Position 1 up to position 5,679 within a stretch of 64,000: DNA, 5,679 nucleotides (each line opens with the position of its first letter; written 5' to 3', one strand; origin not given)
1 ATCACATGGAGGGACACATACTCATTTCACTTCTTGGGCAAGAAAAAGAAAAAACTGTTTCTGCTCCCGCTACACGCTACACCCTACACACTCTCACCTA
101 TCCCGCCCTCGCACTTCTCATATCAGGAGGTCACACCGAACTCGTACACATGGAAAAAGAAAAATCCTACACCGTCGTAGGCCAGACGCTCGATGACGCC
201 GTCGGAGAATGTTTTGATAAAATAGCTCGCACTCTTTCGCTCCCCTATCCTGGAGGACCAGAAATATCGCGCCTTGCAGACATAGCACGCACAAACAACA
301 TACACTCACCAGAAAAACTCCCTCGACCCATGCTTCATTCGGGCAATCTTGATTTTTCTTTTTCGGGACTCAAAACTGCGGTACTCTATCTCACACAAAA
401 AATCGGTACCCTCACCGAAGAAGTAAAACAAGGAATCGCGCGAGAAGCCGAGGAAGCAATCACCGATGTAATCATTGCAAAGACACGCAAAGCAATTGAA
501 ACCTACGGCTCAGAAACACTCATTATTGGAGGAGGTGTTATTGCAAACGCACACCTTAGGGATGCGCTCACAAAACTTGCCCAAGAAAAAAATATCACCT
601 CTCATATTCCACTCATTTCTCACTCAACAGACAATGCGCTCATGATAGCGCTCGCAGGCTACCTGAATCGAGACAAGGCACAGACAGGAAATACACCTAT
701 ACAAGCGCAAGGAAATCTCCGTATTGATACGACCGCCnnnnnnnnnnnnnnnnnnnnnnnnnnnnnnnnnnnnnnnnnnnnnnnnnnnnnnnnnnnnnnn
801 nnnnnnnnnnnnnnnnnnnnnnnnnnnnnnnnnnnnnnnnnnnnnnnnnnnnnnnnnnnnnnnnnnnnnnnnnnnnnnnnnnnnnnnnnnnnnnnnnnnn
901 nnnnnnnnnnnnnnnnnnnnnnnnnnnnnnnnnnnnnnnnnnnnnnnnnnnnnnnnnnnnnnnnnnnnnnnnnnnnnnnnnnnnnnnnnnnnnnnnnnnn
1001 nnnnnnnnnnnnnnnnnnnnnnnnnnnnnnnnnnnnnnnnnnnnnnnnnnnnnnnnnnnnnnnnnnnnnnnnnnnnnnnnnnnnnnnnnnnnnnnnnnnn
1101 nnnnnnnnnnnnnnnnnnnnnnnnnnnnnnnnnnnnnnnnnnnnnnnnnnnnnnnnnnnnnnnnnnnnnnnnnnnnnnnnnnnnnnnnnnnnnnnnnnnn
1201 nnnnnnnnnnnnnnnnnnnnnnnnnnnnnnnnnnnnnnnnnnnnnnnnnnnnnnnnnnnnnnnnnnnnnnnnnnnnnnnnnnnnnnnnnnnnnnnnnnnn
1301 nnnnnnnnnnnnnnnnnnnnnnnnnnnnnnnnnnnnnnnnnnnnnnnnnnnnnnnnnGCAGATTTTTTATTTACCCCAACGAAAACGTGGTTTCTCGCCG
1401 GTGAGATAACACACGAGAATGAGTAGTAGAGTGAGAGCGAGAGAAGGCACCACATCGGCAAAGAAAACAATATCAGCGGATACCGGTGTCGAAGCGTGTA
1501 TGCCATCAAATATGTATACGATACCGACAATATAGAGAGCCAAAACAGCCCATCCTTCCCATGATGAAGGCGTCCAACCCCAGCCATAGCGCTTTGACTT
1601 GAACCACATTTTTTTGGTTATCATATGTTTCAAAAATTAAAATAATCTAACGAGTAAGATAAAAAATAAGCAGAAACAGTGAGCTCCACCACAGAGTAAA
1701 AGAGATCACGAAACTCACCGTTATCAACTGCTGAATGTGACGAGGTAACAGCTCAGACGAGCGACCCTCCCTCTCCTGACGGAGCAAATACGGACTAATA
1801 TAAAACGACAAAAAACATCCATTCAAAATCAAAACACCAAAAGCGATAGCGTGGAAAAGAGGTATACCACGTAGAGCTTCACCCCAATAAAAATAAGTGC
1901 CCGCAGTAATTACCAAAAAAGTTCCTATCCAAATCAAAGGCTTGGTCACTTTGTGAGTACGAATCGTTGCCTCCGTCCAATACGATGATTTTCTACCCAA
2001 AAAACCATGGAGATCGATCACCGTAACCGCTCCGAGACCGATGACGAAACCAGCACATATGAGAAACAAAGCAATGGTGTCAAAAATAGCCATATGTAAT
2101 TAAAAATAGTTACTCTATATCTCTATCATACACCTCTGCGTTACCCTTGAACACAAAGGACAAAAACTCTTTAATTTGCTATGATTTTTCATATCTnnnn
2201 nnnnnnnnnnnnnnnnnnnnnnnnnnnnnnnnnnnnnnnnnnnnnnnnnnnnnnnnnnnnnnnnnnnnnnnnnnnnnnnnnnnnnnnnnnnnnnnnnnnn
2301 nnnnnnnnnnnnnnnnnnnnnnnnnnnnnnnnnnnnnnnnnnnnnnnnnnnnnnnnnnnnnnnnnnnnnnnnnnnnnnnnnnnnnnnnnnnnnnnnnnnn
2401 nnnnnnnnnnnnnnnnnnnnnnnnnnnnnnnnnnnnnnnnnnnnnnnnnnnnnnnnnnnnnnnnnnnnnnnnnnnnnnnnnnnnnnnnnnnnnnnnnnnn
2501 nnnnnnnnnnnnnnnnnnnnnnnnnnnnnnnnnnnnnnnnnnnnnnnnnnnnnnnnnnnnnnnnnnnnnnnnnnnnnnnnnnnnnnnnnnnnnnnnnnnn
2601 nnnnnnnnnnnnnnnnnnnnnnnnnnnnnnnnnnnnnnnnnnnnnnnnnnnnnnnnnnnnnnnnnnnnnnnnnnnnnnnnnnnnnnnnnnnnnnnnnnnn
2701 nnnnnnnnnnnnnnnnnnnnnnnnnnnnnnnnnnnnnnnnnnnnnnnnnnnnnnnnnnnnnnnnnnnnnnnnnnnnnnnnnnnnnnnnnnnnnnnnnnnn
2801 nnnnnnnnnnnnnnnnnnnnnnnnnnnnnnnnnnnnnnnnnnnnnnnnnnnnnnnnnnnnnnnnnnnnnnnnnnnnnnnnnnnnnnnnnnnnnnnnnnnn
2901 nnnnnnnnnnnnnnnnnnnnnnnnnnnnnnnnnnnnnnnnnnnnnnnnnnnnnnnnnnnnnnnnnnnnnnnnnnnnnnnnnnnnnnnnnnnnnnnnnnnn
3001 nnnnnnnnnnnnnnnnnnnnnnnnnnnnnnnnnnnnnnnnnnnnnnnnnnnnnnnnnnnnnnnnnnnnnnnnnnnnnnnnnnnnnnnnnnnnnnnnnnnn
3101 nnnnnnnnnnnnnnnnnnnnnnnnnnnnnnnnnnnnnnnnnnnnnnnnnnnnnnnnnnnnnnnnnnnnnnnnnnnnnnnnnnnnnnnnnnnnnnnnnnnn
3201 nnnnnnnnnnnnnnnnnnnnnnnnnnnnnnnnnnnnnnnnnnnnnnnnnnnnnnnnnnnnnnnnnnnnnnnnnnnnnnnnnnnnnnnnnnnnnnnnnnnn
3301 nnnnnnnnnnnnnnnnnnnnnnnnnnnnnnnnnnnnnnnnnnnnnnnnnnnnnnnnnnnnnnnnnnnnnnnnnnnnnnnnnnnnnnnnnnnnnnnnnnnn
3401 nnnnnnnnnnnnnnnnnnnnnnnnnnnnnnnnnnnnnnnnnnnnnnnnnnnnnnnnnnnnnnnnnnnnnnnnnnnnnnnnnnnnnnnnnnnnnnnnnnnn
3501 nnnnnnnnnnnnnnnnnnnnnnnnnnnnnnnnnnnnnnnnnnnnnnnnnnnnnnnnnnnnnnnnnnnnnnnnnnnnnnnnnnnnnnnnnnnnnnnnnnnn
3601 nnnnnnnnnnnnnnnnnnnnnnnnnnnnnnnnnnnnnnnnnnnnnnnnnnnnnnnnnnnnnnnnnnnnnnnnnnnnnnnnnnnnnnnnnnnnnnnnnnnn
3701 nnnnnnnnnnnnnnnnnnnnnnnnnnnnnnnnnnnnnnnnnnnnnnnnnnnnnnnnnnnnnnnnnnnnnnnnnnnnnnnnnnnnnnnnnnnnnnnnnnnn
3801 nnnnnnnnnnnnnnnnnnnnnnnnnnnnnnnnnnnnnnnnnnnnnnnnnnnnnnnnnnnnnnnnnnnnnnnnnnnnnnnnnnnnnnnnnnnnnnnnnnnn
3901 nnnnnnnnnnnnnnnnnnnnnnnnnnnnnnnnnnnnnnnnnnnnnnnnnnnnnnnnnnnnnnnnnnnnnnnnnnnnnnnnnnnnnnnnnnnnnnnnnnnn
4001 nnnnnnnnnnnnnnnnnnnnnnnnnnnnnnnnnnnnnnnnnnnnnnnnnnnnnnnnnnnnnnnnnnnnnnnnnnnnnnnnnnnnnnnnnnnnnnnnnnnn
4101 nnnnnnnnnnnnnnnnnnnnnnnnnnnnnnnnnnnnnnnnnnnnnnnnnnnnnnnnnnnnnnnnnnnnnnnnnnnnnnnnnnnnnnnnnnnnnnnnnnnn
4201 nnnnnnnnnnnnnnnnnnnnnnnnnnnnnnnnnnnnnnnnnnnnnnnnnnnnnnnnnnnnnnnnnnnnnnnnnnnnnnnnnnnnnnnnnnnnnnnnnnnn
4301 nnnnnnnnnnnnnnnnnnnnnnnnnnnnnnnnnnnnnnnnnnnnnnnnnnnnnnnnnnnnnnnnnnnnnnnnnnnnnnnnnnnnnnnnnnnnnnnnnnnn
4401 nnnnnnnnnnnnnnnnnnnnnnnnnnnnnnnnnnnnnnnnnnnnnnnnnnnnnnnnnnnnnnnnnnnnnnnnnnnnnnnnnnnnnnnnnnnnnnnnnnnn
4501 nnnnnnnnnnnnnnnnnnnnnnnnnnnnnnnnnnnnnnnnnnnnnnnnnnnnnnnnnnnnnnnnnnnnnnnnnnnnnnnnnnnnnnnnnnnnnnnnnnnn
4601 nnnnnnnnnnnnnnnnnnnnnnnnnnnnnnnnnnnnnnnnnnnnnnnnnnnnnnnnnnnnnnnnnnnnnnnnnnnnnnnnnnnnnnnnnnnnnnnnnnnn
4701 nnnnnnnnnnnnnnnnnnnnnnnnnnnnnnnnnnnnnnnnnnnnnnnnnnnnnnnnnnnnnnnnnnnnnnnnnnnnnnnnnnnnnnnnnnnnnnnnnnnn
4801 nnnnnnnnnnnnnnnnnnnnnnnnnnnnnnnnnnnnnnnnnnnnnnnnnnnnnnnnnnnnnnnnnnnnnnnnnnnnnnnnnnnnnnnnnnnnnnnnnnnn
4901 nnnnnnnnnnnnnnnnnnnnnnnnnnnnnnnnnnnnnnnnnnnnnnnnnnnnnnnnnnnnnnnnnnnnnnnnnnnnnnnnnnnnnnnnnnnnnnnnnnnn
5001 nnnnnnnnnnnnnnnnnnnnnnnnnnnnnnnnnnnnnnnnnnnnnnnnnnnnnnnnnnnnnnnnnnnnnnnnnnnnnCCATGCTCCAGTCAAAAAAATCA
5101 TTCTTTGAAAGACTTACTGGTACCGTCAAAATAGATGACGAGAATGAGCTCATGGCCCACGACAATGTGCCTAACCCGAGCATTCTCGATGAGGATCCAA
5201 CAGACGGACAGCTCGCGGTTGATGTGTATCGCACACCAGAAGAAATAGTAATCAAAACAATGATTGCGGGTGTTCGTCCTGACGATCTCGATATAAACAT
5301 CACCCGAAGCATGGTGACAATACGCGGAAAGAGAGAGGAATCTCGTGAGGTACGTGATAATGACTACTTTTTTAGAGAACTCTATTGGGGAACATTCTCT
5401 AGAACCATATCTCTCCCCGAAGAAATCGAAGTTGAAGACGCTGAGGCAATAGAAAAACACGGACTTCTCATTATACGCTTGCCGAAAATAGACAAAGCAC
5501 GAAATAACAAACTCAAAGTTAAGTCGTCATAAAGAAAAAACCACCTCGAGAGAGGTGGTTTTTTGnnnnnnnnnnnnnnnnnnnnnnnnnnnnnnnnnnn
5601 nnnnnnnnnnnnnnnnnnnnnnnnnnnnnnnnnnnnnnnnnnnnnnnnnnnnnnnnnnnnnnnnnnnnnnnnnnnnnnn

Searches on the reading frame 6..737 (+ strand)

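Call 31: search_protein_families(library=pfam, proteins=[window:6-737:+])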
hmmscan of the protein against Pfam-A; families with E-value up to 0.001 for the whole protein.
window:6-737:+ (244 aa): 2 families
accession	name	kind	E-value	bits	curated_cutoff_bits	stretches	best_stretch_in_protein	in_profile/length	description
PF00814.31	TsaD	-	1.2e-42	146.9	24.8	1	22-215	96-263/264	tRNA N6-adenosine threonylcarbamoyltransferase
PF22521.2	HypF_C_2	-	3.5e-05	24.1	27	1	137-202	162-227/241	Carbamoyltransferase, Kae1-like Domain, second subdomain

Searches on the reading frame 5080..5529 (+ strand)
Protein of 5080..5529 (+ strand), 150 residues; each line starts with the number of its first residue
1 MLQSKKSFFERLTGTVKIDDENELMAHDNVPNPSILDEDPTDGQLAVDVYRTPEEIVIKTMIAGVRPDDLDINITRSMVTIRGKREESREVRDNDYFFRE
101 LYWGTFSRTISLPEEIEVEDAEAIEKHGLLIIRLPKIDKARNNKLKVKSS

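Call 31: search_protein_families(library=pfam, proteins=[window:5080-5529:+])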
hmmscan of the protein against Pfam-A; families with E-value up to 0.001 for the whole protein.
window:5080-5529:+ (150 aa): 1 family
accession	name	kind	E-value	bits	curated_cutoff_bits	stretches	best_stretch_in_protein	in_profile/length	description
PF00011.27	HSP20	-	5.7e-15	55.7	20.8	1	50-143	3-94/102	Hsp20/alpha crystallin family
